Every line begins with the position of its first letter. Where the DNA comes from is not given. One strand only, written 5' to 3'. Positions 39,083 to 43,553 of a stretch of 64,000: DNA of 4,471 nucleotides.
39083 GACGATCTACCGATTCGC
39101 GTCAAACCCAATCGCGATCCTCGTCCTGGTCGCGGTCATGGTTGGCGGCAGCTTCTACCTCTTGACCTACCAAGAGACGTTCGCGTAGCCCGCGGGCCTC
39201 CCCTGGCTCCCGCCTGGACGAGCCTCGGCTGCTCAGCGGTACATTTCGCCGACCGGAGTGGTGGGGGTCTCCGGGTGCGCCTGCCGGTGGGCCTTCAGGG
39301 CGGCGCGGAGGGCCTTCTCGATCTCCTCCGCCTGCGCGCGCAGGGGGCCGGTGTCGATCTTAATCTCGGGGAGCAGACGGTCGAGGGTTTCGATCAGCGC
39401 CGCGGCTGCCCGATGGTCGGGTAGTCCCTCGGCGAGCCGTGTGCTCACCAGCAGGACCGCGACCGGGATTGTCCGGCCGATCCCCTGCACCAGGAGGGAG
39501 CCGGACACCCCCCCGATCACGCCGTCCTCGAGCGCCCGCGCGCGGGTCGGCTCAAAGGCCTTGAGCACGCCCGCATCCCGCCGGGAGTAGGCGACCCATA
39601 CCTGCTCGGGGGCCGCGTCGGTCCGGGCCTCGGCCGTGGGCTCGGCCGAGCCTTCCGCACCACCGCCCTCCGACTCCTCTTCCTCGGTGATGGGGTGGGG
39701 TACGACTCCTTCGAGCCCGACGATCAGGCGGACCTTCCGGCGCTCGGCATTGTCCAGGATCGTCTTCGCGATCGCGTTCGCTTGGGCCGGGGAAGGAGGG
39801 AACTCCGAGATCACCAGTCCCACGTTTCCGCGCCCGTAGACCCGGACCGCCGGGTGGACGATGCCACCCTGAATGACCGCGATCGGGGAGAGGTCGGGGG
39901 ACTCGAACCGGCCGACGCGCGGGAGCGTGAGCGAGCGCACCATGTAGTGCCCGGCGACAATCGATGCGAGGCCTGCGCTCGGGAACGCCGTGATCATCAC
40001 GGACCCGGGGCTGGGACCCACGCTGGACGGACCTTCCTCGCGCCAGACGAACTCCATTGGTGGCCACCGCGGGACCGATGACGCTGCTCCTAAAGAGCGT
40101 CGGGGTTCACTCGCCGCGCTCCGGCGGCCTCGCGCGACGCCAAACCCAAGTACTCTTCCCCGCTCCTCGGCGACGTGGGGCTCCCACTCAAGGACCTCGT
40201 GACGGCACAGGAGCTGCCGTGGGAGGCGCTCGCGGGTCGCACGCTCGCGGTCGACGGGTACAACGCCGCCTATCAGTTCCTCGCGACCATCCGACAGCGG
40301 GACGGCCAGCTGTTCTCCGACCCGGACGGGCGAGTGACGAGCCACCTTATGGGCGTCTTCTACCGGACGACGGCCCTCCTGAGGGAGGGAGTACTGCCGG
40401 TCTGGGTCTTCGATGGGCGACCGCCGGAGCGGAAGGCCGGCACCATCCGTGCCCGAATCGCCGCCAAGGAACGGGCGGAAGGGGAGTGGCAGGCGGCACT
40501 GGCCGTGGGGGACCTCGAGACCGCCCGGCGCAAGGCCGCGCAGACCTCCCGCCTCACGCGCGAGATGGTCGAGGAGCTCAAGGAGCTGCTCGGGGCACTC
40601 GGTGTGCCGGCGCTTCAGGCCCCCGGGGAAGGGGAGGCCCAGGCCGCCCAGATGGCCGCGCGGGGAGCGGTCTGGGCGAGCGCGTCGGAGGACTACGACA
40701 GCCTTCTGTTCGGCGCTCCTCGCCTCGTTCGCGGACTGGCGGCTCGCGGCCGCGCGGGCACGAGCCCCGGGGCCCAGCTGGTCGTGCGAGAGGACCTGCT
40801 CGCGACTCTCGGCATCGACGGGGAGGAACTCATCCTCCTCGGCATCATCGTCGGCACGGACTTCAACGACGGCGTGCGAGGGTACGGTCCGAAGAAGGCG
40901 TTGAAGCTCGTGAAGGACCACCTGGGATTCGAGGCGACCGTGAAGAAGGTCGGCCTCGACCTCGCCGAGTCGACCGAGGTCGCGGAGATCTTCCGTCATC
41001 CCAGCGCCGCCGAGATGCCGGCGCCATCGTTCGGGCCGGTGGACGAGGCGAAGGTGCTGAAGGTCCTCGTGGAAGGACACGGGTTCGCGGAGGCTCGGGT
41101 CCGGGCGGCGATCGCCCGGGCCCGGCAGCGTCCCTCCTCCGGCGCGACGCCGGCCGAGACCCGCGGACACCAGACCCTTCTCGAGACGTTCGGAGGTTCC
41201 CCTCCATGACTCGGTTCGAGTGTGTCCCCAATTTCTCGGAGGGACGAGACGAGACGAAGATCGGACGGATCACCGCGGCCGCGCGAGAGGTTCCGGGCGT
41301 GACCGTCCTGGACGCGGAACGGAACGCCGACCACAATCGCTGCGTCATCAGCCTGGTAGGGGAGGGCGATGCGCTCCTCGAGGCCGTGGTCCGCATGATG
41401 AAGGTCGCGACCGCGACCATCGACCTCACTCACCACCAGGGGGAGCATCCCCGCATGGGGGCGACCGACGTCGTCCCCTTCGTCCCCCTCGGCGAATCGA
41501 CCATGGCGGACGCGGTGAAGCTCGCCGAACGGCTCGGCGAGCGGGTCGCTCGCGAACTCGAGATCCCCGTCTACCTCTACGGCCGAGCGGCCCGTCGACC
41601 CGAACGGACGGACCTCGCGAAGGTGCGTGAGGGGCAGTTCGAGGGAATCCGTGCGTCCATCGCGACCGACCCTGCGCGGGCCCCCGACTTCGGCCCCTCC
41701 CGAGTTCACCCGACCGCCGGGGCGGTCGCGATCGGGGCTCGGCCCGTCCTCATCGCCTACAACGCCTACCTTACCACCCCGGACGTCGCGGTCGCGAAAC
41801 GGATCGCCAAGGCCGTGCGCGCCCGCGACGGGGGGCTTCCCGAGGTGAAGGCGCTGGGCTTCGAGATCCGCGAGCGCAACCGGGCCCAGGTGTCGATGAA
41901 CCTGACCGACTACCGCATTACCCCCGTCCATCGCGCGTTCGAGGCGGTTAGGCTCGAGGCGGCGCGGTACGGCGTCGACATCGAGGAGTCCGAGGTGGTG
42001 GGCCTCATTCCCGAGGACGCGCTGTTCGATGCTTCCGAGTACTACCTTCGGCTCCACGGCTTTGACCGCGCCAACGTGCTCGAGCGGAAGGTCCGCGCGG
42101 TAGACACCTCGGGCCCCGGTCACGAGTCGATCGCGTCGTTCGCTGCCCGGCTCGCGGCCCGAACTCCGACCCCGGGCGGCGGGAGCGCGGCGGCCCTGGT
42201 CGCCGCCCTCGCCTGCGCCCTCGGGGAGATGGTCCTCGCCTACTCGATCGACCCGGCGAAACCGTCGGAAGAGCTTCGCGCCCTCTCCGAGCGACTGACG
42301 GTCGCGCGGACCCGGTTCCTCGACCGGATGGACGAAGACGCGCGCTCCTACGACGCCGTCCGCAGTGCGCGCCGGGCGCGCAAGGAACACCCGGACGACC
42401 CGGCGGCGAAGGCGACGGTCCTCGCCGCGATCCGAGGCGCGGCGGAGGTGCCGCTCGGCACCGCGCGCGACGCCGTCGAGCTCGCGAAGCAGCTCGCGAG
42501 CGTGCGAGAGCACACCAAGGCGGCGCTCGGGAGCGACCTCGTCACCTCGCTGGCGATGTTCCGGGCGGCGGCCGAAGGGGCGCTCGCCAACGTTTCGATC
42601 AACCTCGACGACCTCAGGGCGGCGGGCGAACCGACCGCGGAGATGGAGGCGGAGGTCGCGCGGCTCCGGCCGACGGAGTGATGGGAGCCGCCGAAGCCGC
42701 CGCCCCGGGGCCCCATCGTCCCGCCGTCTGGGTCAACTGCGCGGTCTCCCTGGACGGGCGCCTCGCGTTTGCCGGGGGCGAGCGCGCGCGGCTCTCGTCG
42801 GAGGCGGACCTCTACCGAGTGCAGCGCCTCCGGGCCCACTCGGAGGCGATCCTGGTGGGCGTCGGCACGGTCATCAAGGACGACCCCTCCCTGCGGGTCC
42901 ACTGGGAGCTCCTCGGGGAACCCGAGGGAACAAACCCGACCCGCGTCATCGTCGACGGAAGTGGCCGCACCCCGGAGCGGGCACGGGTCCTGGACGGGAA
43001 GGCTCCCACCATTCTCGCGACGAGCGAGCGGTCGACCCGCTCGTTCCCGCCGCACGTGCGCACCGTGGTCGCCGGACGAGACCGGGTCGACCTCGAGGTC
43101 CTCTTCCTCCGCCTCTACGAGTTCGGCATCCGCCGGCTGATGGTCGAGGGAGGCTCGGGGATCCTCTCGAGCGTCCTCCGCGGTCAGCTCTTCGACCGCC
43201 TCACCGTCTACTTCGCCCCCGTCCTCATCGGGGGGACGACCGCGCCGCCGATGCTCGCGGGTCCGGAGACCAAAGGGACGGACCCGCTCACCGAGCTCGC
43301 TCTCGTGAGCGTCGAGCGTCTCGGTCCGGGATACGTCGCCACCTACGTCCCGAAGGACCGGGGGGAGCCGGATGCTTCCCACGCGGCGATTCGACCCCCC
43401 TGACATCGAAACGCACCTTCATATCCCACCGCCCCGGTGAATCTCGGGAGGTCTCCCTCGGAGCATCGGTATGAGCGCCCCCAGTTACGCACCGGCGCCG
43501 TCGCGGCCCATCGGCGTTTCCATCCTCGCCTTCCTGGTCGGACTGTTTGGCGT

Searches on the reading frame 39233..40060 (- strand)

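Call 17: search_protein_families(library=pfam, proteins=[window:39233-40060:-], max_evalue=0.01)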
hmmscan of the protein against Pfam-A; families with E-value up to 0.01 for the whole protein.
window:39233-40060:- (275 aa): 1 family
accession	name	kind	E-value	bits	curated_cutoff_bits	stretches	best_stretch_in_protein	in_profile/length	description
PF09754.15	PAC2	-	8.3e-31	107.9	25.8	1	22-252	1-212/215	PAC2 family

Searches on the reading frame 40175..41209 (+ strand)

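Call 17: search_protein_families(library=pfam, proteins=[window:40175-41209:+], max_evalue=0.01)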
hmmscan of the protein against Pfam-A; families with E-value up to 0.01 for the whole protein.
window:40175-41209:+ (344 aa): 2 families
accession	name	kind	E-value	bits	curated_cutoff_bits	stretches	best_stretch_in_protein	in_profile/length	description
PF00867.23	XPG_I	-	6.9e-21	74.9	24.9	1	143-229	1-89/89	XPG I-region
PF00752.23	XPG_N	-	3.1e-16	60.1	22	1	12-99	17-99/101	XPG N-terminal domain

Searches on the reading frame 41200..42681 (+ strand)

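Call 17: search_protein_families(library=pfam, proteins=[window:41200-42681:+], max_evalue=0.01)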
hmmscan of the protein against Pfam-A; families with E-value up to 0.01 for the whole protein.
window:41200-42681:+ (493 aa): 3 families
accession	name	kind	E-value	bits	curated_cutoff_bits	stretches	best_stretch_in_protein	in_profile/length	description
PF07837.17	FTCD_N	-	3.9e-69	232.3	27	1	6-181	2-176/176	Formiminotransferase domain, N-terminal subdomain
PF04961.17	FTCD_C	-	2.9e-37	128.6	24.5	1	310-474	1-169/182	Formiminotransferase-cyclodeaminase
PF02971.19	FTCD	-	8.6e-29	100.8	24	1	184-285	2-109/145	Formiminotransferase domain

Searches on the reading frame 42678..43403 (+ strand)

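Call 102: search_protein_families(library=pfam, proteins=[window:42678-43403:+], max_evalue=0.001)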
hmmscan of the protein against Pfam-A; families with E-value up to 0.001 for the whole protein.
window:42678-43403:+ (241 aa): 1 family
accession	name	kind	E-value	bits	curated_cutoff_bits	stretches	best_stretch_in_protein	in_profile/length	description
PF01872.23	RibD_C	-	2.4e-49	168.3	24.1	1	15-220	1-196/197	RibD C-terminal domain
